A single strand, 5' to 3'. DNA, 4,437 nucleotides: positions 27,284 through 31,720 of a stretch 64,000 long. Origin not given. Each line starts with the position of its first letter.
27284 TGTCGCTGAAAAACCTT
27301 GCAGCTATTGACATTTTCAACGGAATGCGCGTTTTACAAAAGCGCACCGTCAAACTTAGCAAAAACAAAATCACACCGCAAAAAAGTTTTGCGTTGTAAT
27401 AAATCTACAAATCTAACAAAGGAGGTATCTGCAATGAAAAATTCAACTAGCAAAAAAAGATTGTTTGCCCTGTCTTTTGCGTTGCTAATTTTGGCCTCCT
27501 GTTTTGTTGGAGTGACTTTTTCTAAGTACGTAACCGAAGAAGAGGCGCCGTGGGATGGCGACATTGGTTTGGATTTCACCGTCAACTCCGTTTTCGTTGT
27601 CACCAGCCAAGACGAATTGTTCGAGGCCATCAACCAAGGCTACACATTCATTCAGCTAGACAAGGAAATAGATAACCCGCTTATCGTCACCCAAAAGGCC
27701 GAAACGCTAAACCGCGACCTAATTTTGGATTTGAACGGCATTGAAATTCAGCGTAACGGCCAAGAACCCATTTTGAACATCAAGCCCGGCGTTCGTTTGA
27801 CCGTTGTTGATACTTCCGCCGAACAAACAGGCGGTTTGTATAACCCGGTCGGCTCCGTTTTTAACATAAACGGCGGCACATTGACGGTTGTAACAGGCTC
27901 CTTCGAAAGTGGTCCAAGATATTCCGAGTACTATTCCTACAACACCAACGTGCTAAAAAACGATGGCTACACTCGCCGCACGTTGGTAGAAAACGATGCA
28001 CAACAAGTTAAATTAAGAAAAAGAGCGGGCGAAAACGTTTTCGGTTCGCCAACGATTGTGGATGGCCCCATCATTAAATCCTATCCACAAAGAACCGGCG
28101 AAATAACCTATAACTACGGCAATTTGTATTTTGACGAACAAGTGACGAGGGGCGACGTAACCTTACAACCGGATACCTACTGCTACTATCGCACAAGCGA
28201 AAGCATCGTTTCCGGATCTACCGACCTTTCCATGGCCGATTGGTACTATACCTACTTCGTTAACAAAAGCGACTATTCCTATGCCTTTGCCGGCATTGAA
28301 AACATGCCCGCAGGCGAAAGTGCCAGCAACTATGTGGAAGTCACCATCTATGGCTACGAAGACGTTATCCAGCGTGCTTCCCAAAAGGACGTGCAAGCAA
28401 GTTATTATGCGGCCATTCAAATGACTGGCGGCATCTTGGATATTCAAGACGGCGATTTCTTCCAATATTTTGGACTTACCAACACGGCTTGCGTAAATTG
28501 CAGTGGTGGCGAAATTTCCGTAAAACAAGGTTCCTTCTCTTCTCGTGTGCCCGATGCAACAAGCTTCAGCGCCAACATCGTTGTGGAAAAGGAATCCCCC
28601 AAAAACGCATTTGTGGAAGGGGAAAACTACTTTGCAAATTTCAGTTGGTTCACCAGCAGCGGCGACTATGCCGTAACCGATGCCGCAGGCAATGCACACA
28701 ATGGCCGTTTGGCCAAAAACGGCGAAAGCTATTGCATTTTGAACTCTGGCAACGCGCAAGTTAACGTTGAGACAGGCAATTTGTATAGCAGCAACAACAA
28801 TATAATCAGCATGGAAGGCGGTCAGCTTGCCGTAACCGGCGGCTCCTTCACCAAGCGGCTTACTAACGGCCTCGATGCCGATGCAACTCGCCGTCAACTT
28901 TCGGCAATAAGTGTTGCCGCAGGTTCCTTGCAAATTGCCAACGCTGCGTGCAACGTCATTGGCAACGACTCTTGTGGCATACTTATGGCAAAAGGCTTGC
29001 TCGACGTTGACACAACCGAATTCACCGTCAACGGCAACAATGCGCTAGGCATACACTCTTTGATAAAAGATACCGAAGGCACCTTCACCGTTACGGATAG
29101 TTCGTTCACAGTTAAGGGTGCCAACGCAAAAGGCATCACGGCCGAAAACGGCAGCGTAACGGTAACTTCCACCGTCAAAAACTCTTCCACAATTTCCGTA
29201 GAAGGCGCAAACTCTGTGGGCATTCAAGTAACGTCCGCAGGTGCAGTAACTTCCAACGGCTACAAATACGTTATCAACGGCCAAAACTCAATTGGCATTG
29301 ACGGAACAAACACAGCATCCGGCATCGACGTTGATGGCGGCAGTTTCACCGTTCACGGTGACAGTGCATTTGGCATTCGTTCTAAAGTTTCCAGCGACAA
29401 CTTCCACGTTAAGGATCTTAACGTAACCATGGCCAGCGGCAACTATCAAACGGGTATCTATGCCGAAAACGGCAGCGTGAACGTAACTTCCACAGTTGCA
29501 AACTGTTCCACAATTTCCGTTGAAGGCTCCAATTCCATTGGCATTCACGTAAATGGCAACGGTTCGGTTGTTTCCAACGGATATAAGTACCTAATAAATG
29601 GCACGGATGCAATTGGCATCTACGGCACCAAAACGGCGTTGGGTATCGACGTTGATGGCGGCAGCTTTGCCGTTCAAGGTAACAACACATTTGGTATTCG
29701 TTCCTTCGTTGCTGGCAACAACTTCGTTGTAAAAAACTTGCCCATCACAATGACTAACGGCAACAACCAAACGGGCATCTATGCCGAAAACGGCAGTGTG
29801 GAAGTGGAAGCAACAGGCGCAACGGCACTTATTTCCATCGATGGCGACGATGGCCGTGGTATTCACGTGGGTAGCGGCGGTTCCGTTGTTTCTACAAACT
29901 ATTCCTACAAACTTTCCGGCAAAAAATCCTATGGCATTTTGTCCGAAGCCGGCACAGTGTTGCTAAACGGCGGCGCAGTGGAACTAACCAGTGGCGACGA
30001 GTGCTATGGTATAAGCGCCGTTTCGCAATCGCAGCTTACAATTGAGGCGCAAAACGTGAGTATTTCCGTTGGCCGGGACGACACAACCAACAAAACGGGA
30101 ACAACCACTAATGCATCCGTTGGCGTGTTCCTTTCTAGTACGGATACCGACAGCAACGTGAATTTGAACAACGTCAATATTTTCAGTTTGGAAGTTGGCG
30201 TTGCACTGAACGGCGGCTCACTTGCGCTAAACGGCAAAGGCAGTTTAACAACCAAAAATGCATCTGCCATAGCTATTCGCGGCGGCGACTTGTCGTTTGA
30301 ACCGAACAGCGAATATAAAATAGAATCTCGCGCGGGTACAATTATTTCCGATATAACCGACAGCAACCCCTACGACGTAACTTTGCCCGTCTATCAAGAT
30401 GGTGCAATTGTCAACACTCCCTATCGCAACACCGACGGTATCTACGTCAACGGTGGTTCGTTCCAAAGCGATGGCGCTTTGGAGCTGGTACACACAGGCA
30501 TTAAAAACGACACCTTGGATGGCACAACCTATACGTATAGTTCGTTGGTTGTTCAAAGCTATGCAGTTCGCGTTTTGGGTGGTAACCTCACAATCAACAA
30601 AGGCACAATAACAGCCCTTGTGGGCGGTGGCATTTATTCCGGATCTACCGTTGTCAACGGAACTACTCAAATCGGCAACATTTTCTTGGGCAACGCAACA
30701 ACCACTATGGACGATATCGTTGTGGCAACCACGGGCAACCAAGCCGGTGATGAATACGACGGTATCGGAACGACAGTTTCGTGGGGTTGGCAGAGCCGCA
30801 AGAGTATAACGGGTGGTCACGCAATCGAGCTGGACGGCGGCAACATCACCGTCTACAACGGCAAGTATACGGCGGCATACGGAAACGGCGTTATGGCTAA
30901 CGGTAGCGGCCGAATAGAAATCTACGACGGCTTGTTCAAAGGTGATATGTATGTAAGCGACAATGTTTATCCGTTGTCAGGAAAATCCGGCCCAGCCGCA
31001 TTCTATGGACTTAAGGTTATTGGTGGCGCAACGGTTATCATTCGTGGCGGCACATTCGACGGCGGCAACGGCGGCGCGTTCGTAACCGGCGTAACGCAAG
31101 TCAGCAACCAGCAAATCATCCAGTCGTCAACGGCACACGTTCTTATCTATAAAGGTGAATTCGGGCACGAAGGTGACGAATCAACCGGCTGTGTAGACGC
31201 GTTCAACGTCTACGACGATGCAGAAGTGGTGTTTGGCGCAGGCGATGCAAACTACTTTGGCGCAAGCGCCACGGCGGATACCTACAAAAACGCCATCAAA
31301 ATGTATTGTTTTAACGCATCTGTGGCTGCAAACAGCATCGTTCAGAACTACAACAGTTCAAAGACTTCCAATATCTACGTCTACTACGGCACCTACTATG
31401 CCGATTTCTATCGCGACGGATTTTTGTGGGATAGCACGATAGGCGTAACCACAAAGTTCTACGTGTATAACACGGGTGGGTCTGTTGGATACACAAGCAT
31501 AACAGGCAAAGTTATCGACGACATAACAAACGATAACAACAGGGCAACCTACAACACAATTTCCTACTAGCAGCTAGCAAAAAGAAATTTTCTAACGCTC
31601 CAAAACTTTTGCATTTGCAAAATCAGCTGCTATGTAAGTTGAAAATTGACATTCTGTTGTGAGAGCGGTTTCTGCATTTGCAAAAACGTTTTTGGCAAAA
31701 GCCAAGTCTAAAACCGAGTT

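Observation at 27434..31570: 1378-aa beta-helix protein routed through the SipW-type signal, with recently duplicated 321-bp repeats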

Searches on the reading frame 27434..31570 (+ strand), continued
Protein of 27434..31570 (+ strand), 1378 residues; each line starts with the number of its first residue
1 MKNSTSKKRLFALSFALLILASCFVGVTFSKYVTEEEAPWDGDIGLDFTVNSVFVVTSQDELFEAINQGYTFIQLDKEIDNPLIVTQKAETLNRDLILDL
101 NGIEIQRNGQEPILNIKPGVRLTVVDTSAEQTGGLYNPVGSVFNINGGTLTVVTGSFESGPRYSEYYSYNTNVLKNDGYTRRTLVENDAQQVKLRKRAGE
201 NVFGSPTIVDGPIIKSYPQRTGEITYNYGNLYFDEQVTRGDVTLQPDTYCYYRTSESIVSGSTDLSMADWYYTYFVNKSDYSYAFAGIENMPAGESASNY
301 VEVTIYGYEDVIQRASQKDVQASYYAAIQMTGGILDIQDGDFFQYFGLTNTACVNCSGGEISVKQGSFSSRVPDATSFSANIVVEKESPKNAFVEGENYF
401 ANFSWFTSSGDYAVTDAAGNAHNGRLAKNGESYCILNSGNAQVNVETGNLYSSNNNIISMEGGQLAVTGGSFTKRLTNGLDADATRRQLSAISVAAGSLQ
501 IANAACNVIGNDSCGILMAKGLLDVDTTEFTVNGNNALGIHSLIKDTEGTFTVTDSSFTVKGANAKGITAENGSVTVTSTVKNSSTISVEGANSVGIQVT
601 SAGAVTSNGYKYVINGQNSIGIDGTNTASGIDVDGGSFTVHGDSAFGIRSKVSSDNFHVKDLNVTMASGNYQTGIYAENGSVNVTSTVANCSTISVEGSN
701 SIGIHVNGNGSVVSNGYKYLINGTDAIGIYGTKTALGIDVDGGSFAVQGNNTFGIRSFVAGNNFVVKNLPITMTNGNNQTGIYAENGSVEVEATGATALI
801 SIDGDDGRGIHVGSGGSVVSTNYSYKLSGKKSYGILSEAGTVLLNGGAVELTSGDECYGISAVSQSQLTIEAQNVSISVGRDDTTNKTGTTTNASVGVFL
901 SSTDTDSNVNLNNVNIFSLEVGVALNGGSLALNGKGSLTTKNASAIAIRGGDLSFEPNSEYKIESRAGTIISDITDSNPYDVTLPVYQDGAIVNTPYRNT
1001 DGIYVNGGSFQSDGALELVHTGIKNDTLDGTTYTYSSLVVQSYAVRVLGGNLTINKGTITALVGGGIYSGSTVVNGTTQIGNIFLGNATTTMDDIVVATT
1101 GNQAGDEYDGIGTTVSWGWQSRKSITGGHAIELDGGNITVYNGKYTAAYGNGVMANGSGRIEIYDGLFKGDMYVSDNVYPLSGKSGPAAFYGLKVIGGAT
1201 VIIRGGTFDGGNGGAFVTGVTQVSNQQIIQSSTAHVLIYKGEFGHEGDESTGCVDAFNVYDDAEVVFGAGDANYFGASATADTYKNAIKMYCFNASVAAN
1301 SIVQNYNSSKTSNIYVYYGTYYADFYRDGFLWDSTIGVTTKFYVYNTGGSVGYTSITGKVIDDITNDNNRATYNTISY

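Call 51: fold_search(model_id=the predicted structure, library=pdb)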
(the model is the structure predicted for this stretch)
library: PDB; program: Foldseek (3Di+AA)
matches with E <= 10: 320; with E <= 0.001: 1
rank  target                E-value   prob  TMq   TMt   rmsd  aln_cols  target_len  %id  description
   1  8yk2_A                5.5e-04  0.84  0.12  0.19  18.9       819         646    8  Blood group B alpha-1,3-galactosidase AgaBb from Bifidobacterium bifidum, construct T7-tag_24-700 (released 2024-07-10)
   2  7w1c_A                1.1e-03  0.54  0.09  0.14  29.0       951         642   10  Crystal structure of Klebsiella pneumoniae K1 capsule-specific polysaccharide lyase in a P1 crystal form (released 2022-05-18)
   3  9qe7                  1.4e-03  0.54  0.16  0.13  24.8      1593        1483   13  Membrane-distal part of extracellular domain of the Fap2 autotransporter adhesin from Fusobacterium nucleatum ATCC23726 (released 2025-07-30)
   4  8yk1_A                1.9e-03  0.69  0.13  0.16  20.3       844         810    8  Blood group B alpha-1,3-galactosidase AgaBb from Bifidobacterium bifidum, construct 23-844 (released 2024-07-10)
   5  7w1c_D                2.7e-03  0.84  0.14  0.22  21.8       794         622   10  Crystal structure of Klebsiella pneumoniae K1 capsule-specific polysaccharide lyase in a P1 crystal form (released 2022-05-18)
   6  7w1d_D                2.7e-03  0.47  0.10  0.15  22.9       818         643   10  Crystal structure of Klebsiella pneumoniae K1 capsule-specific polysaccharide lyase in a C2 crystal form (released 2022-05-18)
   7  8yk2_B                2.7e-03  0.25  0.07  0.12  22.3       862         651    8  Blood group B alpha-1,3-galactosidase AgaBb from Bifidobacterium bifidum, construct T7-tag_24-700 (released 2024-07-10)
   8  8yk3_A                2.8e-03  0.18  0.07  0.11  23.8       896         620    9  Blood group B alpha-1,3-galactosidase AgaBb from Bifidobacterium bifidum, construct T7-tag_24-673 (released 2024-07-10)
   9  7w1c_E                3.8e-03  0.47  0.10  0.16  29.8       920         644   11  Crystal structure of Klebsiella pneumoniae K1 capsule-specific polysaccharide lyase in a P1 crystal form (released 2022-05-18)
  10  7jwf_B                5.8e-03  0.23  0.08  0.13  22.1       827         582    7  Crystal structure of PdGH110B D344N in complex with alpha-(1,3)-galactobiose (released 2020-11-04)
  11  9beu_B                7.2e-03  0.57  0.13  0.22  18.0       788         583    8  Structure of GH110B in complex with a lambda-carrageenan oligosaccharide (released 2025-08-27)
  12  8yk3_B                7.9e-03  0.09  0.06  0.09  25.1       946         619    8  Blood group B alpha-1,3-galactosidase AgaBb from Bifidobacterium bifidum, construct T7-tag_24-673 (released 2024-07-10)
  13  9beu_A                9.0e-03  0.66  0.13  0.22  19.4       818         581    9  Structure of GH110B in complex with a lambda-carrageenan oligosaccharide (released 2025-08-27)
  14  9bev_A                1.6e-02  0.18  0.09  0.14  21.8       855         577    7  Structure of GH110A in complex with a lambda-carrageenan oligosaccharide (released 2025-08-27)
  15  7jw4_A                1.7e-02  0.14  0.07  0.12  21.4       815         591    8  Crystal structure of PdGH110B in complex with D-galactose (released 2020-11-04)
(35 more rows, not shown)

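Call 87: list_cluster_members(proteins=[P0001])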
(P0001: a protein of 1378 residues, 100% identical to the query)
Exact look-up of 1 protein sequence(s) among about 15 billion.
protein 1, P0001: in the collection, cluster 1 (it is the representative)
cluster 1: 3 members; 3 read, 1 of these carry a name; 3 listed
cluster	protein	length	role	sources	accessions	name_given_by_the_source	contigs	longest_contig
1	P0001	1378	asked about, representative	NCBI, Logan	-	-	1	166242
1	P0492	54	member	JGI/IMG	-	hypothetical protein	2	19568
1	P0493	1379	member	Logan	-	-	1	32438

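Call 92: find_related_loci(query=A1, collection=viral_contigs, flank=5000)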
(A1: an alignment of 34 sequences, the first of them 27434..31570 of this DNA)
Query A1 (1378 aa) in viral_contigs; peptide patterns used: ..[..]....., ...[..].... (x = any residue, [..] = any of these).
12 stretches matched a pattern, but none encodes a relative of the query by tblastn (E <= 1e-3).

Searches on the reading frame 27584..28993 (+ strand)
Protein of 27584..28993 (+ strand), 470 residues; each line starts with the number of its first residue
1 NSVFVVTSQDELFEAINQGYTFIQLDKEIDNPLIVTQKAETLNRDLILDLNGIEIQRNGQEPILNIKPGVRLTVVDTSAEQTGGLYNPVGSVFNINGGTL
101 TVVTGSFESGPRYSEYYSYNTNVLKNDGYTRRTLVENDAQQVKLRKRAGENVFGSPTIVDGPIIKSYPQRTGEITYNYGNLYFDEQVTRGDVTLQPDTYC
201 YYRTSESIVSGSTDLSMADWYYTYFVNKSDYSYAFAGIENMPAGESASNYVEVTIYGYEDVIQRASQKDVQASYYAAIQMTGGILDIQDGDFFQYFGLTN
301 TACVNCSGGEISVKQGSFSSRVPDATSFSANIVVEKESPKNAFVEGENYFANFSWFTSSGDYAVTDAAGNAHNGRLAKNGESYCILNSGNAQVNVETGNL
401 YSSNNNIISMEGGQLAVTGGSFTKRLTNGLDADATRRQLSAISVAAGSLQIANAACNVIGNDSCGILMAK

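Call 80: search_protein_representatives(protein=window:27584-28993:+)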
Query: 470 residues. Proteins with E-value up to 0.001 (for the whole library): 197; up to 1e-10: 177; up to 1e-30: 112. The best 150 are listed.
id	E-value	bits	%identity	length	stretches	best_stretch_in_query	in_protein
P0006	6.1e-190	648.3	63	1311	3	1-468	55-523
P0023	3.1e-171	586.6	64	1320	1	1-468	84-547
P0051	2.9e-165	566.9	60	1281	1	1-469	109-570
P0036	7.2e-159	545.8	62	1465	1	1-462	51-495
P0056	2.6e-152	524.2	54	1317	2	1-461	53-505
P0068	1.5e-150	518.4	60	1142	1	1-466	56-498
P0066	8.3e-145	499.5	60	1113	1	1-468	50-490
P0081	6.5e-144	496.6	55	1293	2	1-468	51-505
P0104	1.2e-135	469.3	57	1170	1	2-467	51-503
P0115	1.7e-135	468.9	59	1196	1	1-454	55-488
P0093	1.1e-134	466.1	55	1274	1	2-468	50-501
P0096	2.0e-133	462.0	58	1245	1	1-468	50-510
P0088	7.8e-132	456.7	52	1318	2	1-468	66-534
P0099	1.1e-126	439.8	48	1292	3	1-468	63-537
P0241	2.2e-126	438.8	65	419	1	1-322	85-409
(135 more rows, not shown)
